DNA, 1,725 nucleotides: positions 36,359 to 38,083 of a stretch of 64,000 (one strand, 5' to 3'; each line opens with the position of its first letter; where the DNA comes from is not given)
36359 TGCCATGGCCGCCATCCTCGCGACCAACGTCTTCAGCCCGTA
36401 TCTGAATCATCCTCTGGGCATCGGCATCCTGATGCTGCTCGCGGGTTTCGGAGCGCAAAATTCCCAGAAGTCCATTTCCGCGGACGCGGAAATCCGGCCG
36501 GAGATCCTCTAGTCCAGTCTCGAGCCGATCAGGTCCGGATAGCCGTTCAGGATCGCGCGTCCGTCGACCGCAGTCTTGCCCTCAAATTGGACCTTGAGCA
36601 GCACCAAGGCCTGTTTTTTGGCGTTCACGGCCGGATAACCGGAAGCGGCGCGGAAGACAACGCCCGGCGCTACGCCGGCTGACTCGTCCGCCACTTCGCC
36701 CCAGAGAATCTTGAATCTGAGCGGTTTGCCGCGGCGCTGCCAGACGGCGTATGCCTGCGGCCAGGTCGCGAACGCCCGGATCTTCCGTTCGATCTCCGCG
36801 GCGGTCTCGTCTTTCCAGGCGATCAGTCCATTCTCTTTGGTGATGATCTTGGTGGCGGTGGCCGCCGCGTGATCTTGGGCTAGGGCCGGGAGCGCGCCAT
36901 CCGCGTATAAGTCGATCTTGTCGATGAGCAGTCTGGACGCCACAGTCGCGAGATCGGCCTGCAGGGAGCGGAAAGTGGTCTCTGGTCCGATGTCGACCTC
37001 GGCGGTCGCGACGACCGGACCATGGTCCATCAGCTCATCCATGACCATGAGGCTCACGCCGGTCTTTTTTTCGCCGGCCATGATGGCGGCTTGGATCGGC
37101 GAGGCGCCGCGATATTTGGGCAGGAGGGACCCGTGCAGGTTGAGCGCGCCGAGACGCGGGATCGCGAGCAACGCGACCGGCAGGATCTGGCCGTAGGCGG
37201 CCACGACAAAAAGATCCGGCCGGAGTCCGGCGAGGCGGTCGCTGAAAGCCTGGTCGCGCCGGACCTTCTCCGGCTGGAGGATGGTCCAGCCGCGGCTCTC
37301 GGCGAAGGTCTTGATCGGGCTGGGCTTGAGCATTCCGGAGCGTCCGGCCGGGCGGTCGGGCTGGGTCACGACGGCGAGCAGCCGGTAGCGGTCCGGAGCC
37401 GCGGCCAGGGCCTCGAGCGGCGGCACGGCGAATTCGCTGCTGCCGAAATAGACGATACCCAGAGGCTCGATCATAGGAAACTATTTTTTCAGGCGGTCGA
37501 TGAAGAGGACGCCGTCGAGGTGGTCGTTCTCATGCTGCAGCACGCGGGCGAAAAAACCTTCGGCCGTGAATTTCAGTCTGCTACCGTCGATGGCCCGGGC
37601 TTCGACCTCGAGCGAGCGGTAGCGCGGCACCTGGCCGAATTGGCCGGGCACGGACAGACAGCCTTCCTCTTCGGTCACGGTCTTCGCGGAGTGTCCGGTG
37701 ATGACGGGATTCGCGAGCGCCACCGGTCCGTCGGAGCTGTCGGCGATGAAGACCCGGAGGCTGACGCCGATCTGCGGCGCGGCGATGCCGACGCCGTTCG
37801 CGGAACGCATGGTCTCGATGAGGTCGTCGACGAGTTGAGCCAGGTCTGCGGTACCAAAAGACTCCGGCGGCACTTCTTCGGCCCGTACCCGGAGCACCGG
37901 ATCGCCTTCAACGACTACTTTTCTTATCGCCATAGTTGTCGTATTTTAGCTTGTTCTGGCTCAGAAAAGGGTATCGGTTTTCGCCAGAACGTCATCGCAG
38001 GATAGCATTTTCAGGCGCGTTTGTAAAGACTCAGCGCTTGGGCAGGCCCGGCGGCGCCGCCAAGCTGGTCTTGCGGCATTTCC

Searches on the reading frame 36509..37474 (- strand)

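Call 43: search_protein_families(library=pfam, proteins=[window:36509-37474:-], max_evalue=0.01)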
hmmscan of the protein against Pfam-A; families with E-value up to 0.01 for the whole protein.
window:36509-37474:- (321 aa): 2 families
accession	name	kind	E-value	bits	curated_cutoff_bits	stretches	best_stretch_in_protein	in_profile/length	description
PF00551.24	Formyl_trans_N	-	1e-38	133.3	26.1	1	11-185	9-179/181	Formyl transferase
PF02911.23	Formyl_trans_C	-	1.4e-18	67.3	21.1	1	211-312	2-99/100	Formyl transferase, C-terminal domain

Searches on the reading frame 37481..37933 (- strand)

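Call 43: search_protein_families(library=pfam, proteins=[window:37481-37933:-], max_evalue=0.01)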
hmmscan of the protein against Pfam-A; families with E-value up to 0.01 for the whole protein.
window:37481-37933:- (150 aa): 1 family
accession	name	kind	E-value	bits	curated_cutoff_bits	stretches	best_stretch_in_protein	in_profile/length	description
PF01327.26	Pep_deformylase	-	3.4e-47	160.4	22.8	1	3-150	1-152/156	Polypeptide deformylase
